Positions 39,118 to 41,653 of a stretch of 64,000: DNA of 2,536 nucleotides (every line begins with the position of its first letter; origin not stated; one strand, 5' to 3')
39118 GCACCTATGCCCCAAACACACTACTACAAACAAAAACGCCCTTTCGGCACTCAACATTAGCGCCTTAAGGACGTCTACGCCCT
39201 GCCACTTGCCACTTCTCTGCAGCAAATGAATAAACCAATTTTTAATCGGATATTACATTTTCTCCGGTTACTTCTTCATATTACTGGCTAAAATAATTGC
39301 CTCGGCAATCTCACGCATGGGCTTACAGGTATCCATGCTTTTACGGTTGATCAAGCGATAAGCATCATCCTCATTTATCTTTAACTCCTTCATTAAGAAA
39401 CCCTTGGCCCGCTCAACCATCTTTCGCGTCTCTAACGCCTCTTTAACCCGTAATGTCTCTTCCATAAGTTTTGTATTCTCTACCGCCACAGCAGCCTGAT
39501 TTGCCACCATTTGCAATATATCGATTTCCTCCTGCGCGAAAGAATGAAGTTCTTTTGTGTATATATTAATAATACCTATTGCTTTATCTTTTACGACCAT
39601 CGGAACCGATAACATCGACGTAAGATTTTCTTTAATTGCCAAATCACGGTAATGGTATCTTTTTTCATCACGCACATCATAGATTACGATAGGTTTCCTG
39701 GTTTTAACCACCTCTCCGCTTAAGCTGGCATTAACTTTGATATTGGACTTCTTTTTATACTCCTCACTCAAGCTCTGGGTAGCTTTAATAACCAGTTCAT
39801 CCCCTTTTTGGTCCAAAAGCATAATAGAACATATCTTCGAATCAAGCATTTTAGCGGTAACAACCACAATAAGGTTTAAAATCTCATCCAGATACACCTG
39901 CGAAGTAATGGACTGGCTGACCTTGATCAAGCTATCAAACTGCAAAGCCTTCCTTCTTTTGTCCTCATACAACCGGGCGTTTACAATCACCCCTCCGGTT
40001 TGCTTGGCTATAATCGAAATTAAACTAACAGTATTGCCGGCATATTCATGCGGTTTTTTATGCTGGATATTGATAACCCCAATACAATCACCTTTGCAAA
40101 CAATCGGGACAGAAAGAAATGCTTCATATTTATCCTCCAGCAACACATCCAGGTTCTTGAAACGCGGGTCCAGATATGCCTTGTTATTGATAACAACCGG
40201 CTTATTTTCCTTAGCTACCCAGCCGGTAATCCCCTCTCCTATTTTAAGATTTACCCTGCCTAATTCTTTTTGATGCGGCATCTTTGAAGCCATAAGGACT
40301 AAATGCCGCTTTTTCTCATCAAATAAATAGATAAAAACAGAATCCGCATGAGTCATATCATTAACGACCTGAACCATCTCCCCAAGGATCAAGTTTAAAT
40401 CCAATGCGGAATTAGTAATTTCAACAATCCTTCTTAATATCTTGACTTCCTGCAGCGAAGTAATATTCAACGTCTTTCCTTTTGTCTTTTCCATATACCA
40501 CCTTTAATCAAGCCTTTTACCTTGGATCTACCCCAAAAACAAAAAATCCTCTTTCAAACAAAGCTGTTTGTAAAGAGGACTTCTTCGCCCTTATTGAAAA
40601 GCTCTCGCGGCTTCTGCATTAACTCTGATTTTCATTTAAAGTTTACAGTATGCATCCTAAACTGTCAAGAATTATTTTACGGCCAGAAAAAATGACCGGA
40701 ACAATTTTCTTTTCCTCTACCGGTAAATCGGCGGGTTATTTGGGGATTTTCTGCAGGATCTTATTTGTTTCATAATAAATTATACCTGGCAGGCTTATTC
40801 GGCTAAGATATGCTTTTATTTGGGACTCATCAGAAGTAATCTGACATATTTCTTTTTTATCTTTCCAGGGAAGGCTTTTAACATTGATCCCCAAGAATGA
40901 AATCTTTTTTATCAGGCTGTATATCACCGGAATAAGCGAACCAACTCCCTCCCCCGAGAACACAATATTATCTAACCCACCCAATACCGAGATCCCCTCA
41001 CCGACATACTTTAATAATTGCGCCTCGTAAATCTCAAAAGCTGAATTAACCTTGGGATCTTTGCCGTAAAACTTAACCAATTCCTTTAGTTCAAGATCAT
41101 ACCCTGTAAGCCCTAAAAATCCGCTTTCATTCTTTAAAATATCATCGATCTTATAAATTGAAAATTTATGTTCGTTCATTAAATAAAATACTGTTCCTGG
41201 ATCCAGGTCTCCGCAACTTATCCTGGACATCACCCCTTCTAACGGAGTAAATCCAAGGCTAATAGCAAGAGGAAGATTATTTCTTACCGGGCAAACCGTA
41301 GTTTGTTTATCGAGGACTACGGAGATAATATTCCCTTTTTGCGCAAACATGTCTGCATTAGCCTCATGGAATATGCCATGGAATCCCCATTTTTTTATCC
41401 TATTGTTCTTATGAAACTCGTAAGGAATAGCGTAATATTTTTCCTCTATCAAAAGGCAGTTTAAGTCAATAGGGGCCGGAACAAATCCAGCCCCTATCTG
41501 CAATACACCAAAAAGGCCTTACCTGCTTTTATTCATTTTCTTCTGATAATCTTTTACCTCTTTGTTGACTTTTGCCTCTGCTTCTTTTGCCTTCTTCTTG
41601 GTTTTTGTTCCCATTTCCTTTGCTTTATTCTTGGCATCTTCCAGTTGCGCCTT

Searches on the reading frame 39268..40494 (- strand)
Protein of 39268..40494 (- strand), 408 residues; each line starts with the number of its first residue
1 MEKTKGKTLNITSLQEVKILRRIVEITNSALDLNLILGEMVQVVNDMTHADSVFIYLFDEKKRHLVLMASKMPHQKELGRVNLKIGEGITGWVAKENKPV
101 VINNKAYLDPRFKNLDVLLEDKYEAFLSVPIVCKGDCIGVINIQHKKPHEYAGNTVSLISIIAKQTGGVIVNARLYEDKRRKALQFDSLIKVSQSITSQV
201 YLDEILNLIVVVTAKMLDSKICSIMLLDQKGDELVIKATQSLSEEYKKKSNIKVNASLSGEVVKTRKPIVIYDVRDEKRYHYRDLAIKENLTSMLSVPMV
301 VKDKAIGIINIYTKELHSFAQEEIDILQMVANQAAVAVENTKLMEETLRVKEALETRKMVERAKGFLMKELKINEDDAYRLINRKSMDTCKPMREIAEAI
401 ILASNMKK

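Call 7: search_protein_families(library=pfam, proteins=[window:39268-40494:-])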
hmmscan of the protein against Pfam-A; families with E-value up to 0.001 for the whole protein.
window:39268-40494:- (408 aa): 5 families
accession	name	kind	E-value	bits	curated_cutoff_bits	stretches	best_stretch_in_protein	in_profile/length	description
PF13185.12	GAF_2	-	7.4e-39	133.5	28.6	2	202-339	4-136/136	GAF domain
PF01590.32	GAF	-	1.3e-37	129.7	22.4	2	202-338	2-133/133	GAF domain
PF13492.12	GAF_3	-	2.8e-24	86.4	27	2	202-340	2-129/129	GAF domain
PF03861.19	ANTAR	-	1.8e-19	69.7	27.3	1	350-401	3-54/54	ANTAR domain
PF15714.11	SpoVT_C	-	3.1e-06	27.7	27.5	0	120-156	76-112/128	Stage V sporulation protein T C-terminal, transcription factor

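Call 25: find_related_loci(query=window:39268-40494:-, collection=metagenome_contigs, flank=6000)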
Query window:39268-40494:- (408 aa) in metagenome_contigs; peptide patterns used: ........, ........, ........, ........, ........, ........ (x = any residue, [..] = any of these).
488 stretches matched a pattern; 21 encode a relative of the query (tblastn E <= 1e-3); 21 distinct loci.
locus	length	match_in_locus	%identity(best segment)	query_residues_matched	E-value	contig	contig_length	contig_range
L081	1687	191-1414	84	1-408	0e+0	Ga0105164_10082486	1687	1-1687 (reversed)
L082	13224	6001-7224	84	1-408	0e+0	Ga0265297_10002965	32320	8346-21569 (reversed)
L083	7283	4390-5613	78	1-408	0e+0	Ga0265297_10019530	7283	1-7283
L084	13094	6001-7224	67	1-408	0e+0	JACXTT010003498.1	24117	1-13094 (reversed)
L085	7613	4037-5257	67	2-408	0e+0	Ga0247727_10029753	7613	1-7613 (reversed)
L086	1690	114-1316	68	9-408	0e+0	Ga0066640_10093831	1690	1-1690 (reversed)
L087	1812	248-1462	67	4-408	0e+0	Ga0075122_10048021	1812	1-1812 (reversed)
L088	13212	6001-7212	66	4-408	3e-180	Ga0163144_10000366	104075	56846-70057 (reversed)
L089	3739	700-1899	66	9-408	0e+0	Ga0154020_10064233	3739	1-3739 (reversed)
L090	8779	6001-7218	68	3-408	0e+0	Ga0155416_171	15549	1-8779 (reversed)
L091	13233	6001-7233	64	1-408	1e-174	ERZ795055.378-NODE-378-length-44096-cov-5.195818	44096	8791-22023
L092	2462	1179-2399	63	3-408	0e+0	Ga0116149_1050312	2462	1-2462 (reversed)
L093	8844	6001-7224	80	1-408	0e+0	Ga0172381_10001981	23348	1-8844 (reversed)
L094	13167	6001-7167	57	15-403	1e-144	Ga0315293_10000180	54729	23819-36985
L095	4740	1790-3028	56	15-403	3e-146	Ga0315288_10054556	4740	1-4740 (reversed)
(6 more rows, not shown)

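Call 49: search_solved_structures(query=window:39268-40494:-, max_evalue=0.01)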
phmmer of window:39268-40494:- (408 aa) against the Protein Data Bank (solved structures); distinct sequences matched with E-value up to 0.01: 20.
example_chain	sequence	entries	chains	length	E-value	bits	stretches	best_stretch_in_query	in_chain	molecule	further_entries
3ci6_A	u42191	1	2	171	1.8e-21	79.8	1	13-174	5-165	Phosphoenolpyruvate-protein phosphotransferase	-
3trc_A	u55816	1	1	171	1.7e-18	70.1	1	14-174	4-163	Phosphoenolpyruvate-protein phosphotransferase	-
3e0y_A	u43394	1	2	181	5.8e-17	65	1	180-343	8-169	Conserved domain protein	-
5w10_A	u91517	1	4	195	5.3e-11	45.4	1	192-347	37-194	cGMP-specific phosphodiesterase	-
1s8n_A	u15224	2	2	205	6.9e-08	35.2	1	339-401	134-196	putative antiterminator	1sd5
6wsh_A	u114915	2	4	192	3.7e-07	32.7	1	341-402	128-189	Response regulator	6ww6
4mcw_A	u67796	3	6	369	5.9e-07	32.1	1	26-191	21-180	Metal dependent phosphohydrolase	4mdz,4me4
4g3k_A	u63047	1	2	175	2.6e-06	30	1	185-325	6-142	Transcriptional regulator nlh1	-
4g3w_A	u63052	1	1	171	3e-06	29.7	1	185-318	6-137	Transcriptional regulator nlh1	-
3o5y_A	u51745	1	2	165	4.1e-06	29.3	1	251-355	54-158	Sensor protein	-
2zmf_A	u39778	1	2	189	1.4e-05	27.5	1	75-146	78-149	cAMP and cAMP-inhibited cGMP 3',5'-cyclic phosphodiesterase 10A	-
1ykd_A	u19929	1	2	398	9.5e-05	24.8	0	22-146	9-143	adenylate cyclase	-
4akk_A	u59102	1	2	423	0.00013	24.3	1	339-402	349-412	NITRATE REGULATORY PROTEIN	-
1mc0_A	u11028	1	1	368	0.0002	23.7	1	23-275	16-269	3',5'-cyclic nucleotide phosphodiesterase 2A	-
8w26_A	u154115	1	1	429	0.00068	22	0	291-349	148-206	histidine kinase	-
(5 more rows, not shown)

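Call 50: search_protein_families(library=ncbifam, proteins=[window:39268-40494:-], max_evalue=0.01)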
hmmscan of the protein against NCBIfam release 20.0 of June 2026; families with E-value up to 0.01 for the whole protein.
window:39268-40494:- (408 aa): 7 families
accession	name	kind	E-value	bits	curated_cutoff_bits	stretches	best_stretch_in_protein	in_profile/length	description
NF008283.0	PRK11061.1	equivalog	1.2e-38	132.9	583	2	20-176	5-160/748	phosphoenolpyruvate--protein phosphotransferase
TIGR01817.1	nifA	equivalog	1.4e-28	99.9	528.85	2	185-362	3-182/534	nif-specific transcriptional activator NifA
NF011958.0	PRK15429.1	equivalog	5.5e-13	48.4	830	1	30-355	24-361/692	formate hydrogenlyase transcriptional activator FlhA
NF038230.1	Regu_Geo_Pelo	equivalog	2.5e-12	45.5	1200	2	255-344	433-522/935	GPMC system transcriptional regulator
NF047786.1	his_kin_MadS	equivalog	9.4e-12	44.7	500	1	279-356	115-192/434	MadS family sensor histidine kinase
NF038250.1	nitrate_NreA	equivalog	2.6e-10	40.2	175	1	252-319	54-124/142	nitrate respiration regulation accessory nitrate sensor NreA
NF003451.0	PRK05022.1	equivalog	0.00081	18.2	476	0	293-362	114-183/512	nitric oxide reductase transcriptional regulator NorR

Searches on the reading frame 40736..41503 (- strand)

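Call 11: search_protein_families(library=pfam, proteins=[window:40736-41503:-])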
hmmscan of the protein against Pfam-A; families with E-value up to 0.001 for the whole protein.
window:40736-41503:- (255 aa): 1 family
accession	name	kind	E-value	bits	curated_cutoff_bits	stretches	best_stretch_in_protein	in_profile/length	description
PF00871.23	Acetate_kinase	-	1.2e-34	120.1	22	1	21-232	157-380/392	Acetokinase family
